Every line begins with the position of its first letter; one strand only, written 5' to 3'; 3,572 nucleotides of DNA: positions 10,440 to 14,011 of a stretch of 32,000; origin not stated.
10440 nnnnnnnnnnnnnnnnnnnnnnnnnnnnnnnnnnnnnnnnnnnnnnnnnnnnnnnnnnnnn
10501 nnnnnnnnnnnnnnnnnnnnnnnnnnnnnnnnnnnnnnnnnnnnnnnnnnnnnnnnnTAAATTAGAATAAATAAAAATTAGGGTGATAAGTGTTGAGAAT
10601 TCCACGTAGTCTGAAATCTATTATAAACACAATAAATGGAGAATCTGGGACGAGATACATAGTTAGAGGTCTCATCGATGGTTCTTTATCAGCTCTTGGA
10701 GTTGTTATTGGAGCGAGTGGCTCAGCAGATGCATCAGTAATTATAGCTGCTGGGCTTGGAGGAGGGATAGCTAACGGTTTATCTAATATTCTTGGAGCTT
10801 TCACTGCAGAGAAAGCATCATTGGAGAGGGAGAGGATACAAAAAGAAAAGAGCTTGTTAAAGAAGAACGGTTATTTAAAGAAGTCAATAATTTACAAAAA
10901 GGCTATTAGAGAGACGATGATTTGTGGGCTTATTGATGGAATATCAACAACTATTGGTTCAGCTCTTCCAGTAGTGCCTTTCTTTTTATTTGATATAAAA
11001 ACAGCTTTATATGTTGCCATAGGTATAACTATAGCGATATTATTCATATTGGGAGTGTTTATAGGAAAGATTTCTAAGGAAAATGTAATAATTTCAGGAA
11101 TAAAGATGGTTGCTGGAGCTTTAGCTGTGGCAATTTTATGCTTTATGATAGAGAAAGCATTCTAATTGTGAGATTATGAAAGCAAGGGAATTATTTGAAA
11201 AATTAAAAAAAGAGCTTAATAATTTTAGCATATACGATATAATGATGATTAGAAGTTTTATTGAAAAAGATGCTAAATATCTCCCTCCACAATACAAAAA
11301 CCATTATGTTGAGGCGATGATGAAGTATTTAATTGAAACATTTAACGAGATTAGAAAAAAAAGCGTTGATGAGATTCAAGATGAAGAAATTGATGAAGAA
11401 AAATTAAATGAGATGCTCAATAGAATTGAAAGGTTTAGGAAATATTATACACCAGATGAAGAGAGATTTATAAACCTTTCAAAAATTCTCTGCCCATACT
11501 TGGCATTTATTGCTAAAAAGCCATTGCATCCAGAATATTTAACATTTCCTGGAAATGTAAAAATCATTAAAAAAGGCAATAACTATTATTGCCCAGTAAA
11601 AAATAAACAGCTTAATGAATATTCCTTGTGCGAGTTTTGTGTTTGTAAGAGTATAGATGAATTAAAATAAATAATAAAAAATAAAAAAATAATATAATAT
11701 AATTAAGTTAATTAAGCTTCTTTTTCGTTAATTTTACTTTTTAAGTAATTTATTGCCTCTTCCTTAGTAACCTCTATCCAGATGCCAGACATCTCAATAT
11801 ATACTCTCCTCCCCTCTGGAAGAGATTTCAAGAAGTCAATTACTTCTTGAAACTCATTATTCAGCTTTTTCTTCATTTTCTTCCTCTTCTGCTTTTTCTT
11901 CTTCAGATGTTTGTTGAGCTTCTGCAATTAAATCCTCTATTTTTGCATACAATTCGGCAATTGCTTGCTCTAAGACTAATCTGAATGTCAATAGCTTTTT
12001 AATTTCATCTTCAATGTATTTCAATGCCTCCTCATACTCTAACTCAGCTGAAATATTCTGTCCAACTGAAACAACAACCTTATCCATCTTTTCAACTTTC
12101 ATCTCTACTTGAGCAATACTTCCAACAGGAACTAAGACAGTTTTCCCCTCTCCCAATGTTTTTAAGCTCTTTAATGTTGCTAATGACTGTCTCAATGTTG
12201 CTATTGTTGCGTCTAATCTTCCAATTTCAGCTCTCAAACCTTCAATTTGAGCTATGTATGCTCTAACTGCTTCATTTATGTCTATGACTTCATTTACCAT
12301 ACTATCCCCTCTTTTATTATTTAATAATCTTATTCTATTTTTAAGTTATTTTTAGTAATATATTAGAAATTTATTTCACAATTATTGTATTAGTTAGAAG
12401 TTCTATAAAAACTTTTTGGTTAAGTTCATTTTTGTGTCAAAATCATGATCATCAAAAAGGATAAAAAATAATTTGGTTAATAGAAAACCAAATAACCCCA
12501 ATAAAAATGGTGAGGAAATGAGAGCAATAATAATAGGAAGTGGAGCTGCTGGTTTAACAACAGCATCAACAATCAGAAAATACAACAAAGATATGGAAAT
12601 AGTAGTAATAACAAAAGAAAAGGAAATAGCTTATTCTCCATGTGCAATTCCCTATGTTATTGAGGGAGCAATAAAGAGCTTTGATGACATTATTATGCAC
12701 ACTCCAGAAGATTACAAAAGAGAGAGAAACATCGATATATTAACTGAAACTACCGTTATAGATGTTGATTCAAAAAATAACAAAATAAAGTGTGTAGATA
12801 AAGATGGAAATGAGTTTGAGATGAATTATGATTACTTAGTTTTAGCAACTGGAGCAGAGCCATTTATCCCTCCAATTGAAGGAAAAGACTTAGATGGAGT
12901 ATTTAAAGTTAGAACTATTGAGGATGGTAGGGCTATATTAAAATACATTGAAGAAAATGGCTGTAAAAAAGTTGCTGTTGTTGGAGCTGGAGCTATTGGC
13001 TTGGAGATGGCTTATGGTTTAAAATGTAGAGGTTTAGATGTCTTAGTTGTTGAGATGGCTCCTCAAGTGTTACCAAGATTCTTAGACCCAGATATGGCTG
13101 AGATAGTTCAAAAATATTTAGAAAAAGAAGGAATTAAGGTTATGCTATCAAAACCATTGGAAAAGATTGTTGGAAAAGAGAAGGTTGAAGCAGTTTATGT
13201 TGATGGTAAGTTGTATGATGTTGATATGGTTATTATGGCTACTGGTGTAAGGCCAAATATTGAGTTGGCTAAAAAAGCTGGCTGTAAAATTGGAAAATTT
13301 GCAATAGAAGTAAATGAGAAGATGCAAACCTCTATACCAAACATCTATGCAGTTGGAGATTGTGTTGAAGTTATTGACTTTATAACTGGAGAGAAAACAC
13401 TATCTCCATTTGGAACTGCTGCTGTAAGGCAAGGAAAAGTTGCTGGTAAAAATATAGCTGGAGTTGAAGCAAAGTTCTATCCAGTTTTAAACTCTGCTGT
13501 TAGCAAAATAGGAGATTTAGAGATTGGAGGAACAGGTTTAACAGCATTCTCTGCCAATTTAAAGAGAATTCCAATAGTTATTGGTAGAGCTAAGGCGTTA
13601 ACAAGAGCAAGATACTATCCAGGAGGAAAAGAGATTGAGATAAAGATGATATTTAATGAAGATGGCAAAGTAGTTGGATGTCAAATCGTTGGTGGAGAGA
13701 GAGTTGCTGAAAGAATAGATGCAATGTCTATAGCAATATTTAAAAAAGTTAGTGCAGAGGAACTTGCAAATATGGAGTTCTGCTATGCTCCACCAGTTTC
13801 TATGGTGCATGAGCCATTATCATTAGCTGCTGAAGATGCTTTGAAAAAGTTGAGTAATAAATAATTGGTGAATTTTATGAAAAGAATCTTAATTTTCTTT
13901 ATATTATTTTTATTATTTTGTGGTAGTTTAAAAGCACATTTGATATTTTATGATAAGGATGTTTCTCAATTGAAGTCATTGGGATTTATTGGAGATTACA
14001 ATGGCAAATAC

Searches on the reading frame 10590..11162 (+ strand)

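Call 87: search_protein_families(library=pfam, proteins=[window:10590-11162:+], max_evalue=0.00001)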
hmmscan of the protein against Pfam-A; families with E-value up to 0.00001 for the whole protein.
window:10590-11162:+ (191 aa): 1 family
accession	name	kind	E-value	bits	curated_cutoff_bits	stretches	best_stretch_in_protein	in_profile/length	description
PF01988.24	VIT1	-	2e-18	67.5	28.1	2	110-187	134-212/214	VIT family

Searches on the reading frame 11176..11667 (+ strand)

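Call 87: search_protein_families(library=pfam, proteins=[window:11176-11667:+], max_evalue=0.00001)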
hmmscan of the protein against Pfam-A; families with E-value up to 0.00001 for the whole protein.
window:11176-11667:+ (164 aa): 1 family
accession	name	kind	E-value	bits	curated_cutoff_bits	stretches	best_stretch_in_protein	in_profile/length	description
PF09888.14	DUF2115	-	2.4e-51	174.9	25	1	3-159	2-161/162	Uncharacterized protein conserved in archaea (DUF2115)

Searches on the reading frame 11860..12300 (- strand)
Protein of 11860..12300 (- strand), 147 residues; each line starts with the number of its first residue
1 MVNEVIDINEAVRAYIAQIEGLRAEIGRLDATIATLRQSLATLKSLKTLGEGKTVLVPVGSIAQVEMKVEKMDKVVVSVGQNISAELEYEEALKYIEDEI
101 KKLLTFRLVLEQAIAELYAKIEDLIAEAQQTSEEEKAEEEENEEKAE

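Call 87: search_protein_families(library=pfam, proteins=[window:11860-12300:-], max_evalue=0.00001)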
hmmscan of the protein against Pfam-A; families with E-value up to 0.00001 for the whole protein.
window:11860-12300:- (147 aa): 1 family
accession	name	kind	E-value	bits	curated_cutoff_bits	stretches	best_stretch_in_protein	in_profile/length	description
PF02996.22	Prefoldin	-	5.2e-29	101.1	23.2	1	15-132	1-118/120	Prefoldin subunit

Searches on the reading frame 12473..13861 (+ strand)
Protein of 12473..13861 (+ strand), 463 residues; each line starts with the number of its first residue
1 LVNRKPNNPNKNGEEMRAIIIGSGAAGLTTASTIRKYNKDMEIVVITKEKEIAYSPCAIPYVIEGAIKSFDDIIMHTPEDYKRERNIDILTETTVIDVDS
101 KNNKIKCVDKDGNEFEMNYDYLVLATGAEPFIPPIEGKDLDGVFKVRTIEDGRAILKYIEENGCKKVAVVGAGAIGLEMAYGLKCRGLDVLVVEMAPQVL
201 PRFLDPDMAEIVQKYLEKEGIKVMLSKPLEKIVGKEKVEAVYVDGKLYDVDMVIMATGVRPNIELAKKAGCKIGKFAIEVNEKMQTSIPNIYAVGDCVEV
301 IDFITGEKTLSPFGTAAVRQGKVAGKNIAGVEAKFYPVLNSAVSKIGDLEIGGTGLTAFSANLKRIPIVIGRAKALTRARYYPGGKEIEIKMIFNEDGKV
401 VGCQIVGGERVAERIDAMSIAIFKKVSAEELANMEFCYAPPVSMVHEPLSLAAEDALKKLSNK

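Call 87: search_protein_families(library=pfam, proteins=[window:12473-13861:+], max_evalue=0.00001)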
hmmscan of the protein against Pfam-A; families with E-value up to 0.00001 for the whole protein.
window:12473-13861:+ (463 aa): 10 families
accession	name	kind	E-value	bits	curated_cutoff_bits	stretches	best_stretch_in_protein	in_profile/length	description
PF07992.20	Pyr_redox_2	-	6.1e-70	236.4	26.1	1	17-304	2-278/291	Pyridine nucleotide-disulphide oxidoreductase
PF00070.33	Pyr_redox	-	3.4e-27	95.2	22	1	166-243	1-79/82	Pyridine nucleotide-disulphide oxidoreductase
PF02852.28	Pyr_redox_dim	-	1.2e-16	61.3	25.3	1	346-443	6-103/110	Pyridine nucleotide-disulphide oxidoreductase, dimerisation domain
PF13738.12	Pyr_redox_3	-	4.4e-16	59.4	30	0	204-295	210-305/305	Pyridine nucleotide-disulphide oxidoreductase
PF01266.30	DAO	-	4.6e-13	49.9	27.9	0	166-197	1-32/353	FAD dependent oxidoreductase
PF03486.20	HI0933_like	-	4.8e-10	39.7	50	0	17-51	2-34/244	HI0933-like protein Rossmann domain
PF13450.12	NAD_binding_8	-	9.8e-10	39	21.9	0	169-198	1-30/68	NAD(P)-binding Rossmann-like domain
PF00890.30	FAD_binding_2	-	2.1e-09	37.5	20.4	0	18-51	2-33/414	FAD binding domain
PF01134.28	GIDA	-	3e-06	27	22.1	0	166-194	1-29/391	Glucose inhibited division protein A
PF13434.12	Lys_Orn_oxgnase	-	8.3e-06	25.6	21.3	0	99-225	124-247/339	L-lysine 6-monooxygenase/L-ornithine 5-monooxygenase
